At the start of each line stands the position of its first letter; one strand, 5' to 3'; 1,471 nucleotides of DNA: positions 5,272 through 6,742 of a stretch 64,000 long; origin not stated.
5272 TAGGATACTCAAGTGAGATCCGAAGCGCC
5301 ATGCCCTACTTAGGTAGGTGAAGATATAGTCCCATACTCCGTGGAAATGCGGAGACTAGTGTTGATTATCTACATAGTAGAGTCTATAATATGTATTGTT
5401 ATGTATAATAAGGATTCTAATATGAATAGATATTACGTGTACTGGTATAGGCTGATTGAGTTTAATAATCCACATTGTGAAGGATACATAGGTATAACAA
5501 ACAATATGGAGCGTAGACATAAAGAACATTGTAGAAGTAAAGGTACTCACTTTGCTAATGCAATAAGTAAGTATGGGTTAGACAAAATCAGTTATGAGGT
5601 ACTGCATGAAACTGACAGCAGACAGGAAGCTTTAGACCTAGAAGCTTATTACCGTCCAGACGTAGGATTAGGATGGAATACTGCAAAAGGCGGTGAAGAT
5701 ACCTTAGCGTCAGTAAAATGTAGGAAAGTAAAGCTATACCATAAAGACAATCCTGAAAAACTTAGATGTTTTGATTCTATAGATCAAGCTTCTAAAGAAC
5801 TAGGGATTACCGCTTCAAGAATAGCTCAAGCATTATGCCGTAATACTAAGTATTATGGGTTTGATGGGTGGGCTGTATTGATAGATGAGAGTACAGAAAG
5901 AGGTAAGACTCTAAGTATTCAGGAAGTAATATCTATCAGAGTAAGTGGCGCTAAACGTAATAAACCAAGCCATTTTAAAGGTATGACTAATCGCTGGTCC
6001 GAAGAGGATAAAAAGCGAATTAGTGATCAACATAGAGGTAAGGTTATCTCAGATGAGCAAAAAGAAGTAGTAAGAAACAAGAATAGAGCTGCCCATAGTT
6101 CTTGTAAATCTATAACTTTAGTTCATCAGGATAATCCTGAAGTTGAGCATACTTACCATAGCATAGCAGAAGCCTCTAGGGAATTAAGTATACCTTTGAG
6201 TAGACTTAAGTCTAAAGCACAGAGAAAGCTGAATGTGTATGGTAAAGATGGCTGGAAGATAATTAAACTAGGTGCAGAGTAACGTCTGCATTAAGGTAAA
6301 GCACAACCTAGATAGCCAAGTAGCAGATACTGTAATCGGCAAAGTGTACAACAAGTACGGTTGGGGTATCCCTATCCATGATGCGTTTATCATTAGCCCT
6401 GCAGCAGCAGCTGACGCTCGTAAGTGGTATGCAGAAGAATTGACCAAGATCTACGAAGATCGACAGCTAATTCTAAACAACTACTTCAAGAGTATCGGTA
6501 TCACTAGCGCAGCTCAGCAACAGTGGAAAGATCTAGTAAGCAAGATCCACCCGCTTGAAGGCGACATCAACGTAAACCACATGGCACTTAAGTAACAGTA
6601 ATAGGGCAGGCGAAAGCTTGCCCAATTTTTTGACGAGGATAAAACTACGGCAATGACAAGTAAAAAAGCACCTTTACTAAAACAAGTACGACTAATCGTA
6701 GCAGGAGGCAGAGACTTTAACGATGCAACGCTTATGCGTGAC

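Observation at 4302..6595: T7-like RNAPII catalytic gene interrupted between motifs B and C by a GIY-YIG homing-endonuclease element; the downstream piece has no ATG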

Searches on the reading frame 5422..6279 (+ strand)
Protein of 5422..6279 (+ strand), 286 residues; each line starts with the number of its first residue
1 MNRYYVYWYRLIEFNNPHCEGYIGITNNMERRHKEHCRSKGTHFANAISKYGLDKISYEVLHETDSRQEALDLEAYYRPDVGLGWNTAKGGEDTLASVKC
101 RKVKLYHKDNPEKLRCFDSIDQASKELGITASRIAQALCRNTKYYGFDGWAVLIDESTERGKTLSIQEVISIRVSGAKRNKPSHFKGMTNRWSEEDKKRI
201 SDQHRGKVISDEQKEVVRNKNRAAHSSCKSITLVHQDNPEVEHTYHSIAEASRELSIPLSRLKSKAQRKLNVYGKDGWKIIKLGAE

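Call 13: search_protein_families(library=pfam, proteins=[window:5422-6279:+], max_evalue=0.1)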
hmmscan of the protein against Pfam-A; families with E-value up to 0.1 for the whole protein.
window:5422-6279:+ (286 aa): 4 families
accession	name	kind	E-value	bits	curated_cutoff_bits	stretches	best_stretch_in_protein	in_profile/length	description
PF01541.30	GIY-YIG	-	1.8e-07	31.8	22.6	1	7-77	3-68/78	GIY-YIG catalytic domain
PF07453.19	NUMOD1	-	3.8e-05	24.2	22.8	0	112-138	12-37/37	NUMOD1 domain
PF22083.2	I-HmuI_NUMOD-like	-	0.0001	22.3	27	1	116-143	11-38/46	DNA endonuclease I-HmuI-like, NUMOD-like domain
PF03644.19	Glyco_hydro_85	-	0.06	13.3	22.2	1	131-161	80-110/302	Glycosyl hydrolase family 85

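Call 14: search_protein_families(library=phrogs, proteins=[window:5422-6279:+], max_evalue=0.01)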
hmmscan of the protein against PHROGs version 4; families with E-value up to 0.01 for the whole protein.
window:5422-6279:+ (286 aa): 7 families
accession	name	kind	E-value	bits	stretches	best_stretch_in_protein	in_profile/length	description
phrog_314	-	DNA, RNA and nucleotide metabolism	2.3e-24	87.3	1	1-283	176-390/574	homing endonuclease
phrog_7168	-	DNA, RNA and nucleotide metabolism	3.5e-08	34.2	1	20-264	14-258/284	homing endonuclease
phrog_5123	-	DNA, RNA and nucleotide metabolism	1.9e-06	28.9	1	7-96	3-97/152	homing endonuclease with GIY-YIG motif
phrog_36279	-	unknown function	0.00012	23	0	102-179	7-83/152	-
phrog_1310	-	unknown function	0.00093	20.6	0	99-152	66-116/125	-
phrog_19446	-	DNA, RNA and nucleotide metabolism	0.0027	18.2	1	21-74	15-72/254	homing endonuclease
phrog_3855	-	DNA, RNA and nucleotide metabolism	0.0047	18.3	0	116-190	20-93/115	HTH DNA binding protein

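Call 19: search_dna_similar(query=window:5422-6279:+, collection=phages, mode=protein, max_rows=30)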
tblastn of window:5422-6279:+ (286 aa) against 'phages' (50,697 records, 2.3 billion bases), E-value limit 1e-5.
Records with a match: 27; places in all: 27; records where one place covers at least 80% of the query: 4.
Best place of each record, by identity: >=99% 5; <60% 22.
By first word of the organism name: Vibrio 19; Alteromonas 5; Sinorhizobium 2; Methylophilales 1.
By host as written in the record: - 17; Alteromonas macleodii str. 'Balearic Sea AD45' 5; Sinorhizobium meliloti 2; Vibrio lentus 1; Methylophilales bacterium FZCC2181 1; Vibrio crassostreae 1.
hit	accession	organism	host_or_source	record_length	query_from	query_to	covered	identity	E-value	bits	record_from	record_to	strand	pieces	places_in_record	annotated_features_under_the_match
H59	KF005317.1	Alteromonas phage vB_AmaP_AD45-P1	Alteromonas macleodii str. 'Balearic ...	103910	1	286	100%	100.0%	0e+0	595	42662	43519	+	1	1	hypothetical protein (x2)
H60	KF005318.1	Alteromonas phage vB_AmaP_AD45-P3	Alteromonas macleodii str. 'Balearic ...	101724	1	286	100%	100.0%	0e+0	595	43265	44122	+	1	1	hypothetical protein (x2)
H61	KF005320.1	Alteromonas phage vB_AmaP_AD45-P2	Alteromonas macleodii str. 'Balearic ...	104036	1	286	100%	100.0%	0e+0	595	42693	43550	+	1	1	hypothetical protein (x2)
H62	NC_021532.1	Alteromonas phage vB_AmaP_AD45-P1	Alteromonas macleodii str. 'Balearic ...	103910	1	286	100%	100.0%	0e+0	595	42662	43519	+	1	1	GIY-YIG nuclease family protein | hypothetical protein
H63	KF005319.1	Alteromonas phage vB_AmaP_AD45-P4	Alteromonas macleodii str. 'Balearic ...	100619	1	227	79%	99.6%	4e-152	475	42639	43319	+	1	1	hypothetical protein (x2)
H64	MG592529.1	Vibrio phage 1.161.O._10N.261.48.C5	Vibrio lentus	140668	1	136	48%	30.2%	1e-7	59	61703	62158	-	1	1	GIY-YIG nuclease superfamily protein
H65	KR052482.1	Sinorhizobium phage phiN3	Sinorhizobium meliloti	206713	4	146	50%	27.2%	9e-6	53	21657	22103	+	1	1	GIY-YIG catalytic domain-containing endonuclease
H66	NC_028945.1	Sinorhizobium phage phiN3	Sinorhizobium meliloti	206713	4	146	50%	27.2%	9e-6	53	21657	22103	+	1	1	homing endonuclease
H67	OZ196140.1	Vibrio phage D181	Seawater and oysters mix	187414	20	91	25%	47.3%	1e-7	59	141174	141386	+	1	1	homing endonuclease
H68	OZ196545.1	Vibrio phage D148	Seawater and oysters mix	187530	20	91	25%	47.3%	1e-7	59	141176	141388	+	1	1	homing endonuclease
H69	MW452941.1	Methylophilales phage MEP301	Methylophilales bacterium FZCC2181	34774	6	91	30%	37.9%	1e-8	62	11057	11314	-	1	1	putative endonuclease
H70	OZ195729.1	Vibrio phage D69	Seawater and oysters mix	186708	5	91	30%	36.4%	7e-7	56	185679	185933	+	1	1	homing endonuclease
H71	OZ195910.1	Vibrio phage K478b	Seawater and oysters mix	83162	20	91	25%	43.1%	2e-6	54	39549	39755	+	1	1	homing endonuclease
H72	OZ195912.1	Vibrio phage K478a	Seawater and oysters mix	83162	20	91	25%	43.1%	2e-6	54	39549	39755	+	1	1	homing endonuclease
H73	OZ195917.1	Vibrio phage K468a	Seawater and oysters mix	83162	20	91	25%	43.1%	2e-6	54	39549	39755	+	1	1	homing endonuclease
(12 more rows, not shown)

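Call 51: search_solved_structures(query=window:5422-6279:+, max_evalue=1, show_alignments=1)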
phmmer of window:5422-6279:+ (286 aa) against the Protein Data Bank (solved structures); distinct sequences matched with E-value up to 1: 1.
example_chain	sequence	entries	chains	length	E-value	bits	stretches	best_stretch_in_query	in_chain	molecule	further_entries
3im9_A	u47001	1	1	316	1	12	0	117-179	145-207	Malonyl CoA-acyl carrier protein transacylase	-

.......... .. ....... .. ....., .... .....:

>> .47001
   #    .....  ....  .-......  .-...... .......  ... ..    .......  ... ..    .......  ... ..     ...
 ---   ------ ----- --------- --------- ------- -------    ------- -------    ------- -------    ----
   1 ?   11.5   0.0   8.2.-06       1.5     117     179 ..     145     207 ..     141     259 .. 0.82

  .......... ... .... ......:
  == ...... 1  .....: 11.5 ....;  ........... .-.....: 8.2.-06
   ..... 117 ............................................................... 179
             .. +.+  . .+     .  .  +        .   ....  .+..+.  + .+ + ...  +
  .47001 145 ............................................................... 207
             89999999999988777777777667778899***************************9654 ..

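Call 60: find_homologous_proteins(query=window:5422-6279:+, max_evalue=0.00001)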
Query window:5422-6279:+ (286 aa): 84 proteins with E <= 0.00001 among 589 candidates.
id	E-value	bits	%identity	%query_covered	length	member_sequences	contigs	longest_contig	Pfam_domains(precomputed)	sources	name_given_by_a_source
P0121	7.2e-192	654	100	100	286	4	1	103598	PF01541.31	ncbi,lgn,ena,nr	ncbi:GIY-YIG nuclease family protein [Pseudorhizobium pelagicum]|nr:GIY-YIG nuclease family protein 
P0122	7.5e-122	424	66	100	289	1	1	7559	PF01541.31,PF04545.23,PF07453.20,PF22083.3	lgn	-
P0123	3.6e-121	422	64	100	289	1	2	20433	-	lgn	-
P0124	3.4e-116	406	62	100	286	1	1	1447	PF22083.3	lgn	-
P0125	9.0e-115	401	62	100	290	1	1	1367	PF22083.3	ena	-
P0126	1.2e-114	401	63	100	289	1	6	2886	PF07453.20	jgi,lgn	jgi:hypothetical protein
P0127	3.3e-109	383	61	100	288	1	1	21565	PF01541.31,PF07453.20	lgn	-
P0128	3.0e-107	376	59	100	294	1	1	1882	PF01541.31,PF07453.20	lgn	-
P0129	2.8e-106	373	60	100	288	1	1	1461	PF01541.31,PF07453.20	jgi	-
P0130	7.2e-106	372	60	100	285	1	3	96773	PF01541.31,PF07453.20,PF22083.3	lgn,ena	-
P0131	1.8e-104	367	58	100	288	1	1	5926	PF01541.31,PF07453.20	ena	-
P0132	4.3e-101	356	58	100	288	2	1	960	PF07453.20,PF22083.3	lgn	-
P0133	8.9e-100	352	58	100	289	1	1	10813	PF01541.31,PF07453.20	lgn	-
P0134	1.1e-96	342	54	99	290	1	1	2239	PF07453.20,PF22083.3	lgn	-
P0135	3.6e-96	340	57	99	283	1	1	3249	PF07453.20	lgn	-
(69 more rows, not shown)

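Call 61: find_encoding_contigs(protein=P0123, flank=2500, max_places=1)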
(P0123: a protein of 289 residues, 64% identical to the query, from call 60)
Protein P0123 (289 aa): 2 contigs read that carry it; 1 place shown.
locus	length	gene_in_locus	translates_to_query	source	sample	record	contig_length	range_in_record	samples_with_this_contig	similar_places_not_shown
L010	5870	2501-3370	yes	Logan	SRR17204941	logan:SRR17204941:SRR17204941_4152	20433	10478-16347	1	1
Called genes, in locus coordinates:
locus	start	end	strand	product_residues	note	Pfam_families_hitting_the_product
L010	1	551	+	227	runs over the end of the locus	-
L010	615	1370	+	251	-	-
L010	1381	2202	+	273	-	-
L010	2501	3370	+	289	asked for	-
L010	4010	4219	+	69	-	-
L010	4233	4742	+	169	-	-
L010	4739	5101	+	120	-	-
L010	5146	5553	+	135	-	PF00383:dCMP_cyt_deam_1, PF14437:MafB19-deam, PF14439:Bd3614-deam (weak)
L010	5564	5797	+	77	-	-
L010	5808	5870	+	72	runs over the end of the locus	-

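Call 62: find_encoding_contigs(protein=P0122, flank=2500, max_places=1)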
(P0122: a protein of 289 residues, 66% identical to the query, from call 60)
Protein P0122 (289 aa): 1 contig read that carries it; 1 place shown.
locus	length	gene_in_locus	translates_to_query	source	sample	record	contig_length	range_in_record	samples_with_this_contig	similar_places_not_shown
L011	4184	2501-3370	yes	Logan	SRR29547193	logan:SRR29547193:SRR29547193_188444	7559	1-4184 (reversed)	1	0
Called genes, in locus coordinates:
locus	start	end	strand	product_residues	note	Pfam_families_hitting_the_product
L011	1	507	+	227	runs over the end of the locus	-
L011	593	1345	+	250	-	-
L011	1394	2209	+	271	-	-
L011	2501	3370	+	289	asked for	PF01541:GIY-YIG (weak), PF07453:NUMOD1 (faint), PF04545:Sigma70_r4 (faint), PF22083:I-HmuI_NUMOD-like (faint)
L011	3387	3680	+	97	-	-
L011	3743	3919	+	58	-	-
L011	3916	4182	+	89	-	?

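Call 63: find_encoding_contigs(protein=P0130, flank=2500, max_places=1)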
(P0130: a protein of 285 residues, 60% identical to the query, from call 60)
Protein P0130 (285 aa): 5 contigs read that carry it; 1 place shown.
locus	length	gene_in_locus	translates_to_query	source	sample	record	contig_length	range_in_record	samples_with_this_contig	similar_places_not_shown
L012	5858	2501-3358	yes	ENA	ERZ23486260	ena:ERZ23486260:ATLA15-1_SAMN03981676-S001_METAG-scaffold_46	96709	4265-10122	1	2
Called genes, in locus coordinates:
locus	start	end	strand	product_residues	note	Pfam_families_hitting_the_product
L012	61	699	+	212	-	-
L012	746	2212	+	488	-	-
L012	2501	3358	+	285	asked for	PF01541:GIY-YIG (weak), PF07453:NUMOD1 (faint), PF22083:I-HmuI_NUMOD-like (faint)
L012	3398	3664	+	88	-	-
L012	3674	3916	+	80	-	-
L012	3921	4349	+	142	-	PF13328:HD_4 (weak)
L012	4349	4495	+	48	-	-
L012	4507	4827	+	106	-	-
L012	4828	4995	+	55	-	-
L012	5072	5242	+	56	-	-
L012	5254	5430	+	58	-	-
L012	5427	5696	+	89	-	-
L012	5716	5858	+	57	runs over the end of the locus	-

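Call 68: find_related_loci(query=A4, collection=viral_contigs, flank=1500)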
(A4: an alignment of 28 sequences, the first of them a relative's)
Query A4 (286 aa) in viral_contigs; peptide patterns used: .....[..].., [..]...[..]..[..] (x = any residue, [..] = any of these).
68 stretches matched a pattern; 4 encode a relative of the query (tblastn E <= 1e-3); 4 distinct loci.
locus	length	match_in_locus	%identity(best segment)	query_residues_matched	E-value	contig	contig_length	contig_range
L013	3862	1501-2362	49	1-286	3e-87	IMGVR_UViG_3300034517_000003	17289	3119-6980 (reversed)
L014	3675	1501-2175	37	1-281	7e-48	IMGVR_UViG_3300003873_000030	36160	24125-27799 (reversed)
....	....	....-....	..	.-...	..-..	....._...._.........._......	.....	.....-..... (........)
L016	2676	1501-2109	31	6-268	7e-11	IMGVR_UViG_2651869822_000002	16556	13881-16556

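Call 69: find_related_loci(query=A4, collection=metagenome_contigs, flank=1500)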
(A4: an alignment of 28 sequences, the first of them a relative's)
Query A4 (286 aa) in metagenome_contigs; peptide patterns used: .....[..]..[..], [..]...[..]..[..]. (x = any residue, [..] = any of these).
106 stretches matched a pattern; 14 encode a relative of the query (tblastn E <= 1e-3); 14 distinct loci.
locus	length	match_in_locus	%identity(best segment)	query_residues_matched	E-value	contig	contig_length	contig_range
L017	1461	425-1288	60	1-285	2e-123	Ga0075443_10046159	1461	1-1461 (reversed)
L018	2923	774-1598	55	5-281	2e-98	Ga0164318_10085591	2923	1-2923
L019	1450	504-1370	49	3-286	8e-97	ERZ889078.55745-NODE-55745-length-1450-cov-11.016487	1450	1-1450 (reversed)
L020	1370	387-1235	51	1-285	3e-94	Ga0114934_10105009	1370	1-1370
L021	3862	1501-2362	49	1-286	6e-87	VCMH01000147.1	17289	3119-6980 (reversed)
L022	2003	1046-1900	44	3-284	3e-81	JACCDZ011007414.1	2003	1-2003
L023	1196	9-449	56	140-286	1e-54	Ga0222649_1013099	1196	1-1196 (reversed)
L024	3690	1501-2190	33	3-281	1e-35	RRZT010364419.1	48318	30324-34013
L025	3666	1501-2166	26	1-270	2e-24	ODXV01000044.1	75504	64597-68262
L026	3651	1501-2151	36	5-283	1e-21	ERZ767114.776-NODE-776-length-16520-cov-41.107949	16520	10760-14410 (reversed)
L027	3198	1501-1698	39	161-220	6e-9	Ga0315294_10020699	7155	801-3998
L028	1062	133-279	39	172-220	1e-7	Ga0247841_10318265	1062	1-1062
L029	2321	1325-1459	40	171-215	2e-7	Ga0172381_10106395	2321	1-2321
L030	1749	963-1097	44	171-215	3e-5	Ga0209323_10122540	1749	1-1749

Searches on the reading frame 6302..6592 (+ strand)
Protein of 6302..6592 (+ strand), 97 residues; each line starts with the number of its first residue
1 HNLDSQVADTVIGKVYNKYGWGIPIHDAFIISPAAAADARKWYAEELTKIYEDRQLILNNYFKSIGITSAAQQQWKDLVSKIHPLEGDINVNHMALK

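Call 13: search_protein_families(library=pfam, proteins=[window:6302-6592:+], max_evalue=0.1)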
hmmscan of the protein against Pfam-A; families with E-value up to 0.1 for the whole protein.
window:6302-6592:+ (97 aa): 0 families

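Call 14: search_protein_families(library=phrogs, proteins=[window:6302-6592:+], max_evalue=0.01)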
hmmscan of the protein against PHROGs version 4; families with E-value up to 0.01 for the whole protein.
window:6302-6592:+ (97 aa): 2 families
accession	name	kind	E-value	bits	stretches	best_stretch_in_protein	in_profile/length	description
phrog_22720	-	unknown function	3.8e-68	227.6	1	1-97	11-107/107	-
phrog_2051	-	DNA, RNA and nucleotide metabolism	0.0031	17.6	1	23-65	335-375/401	RNA polymerase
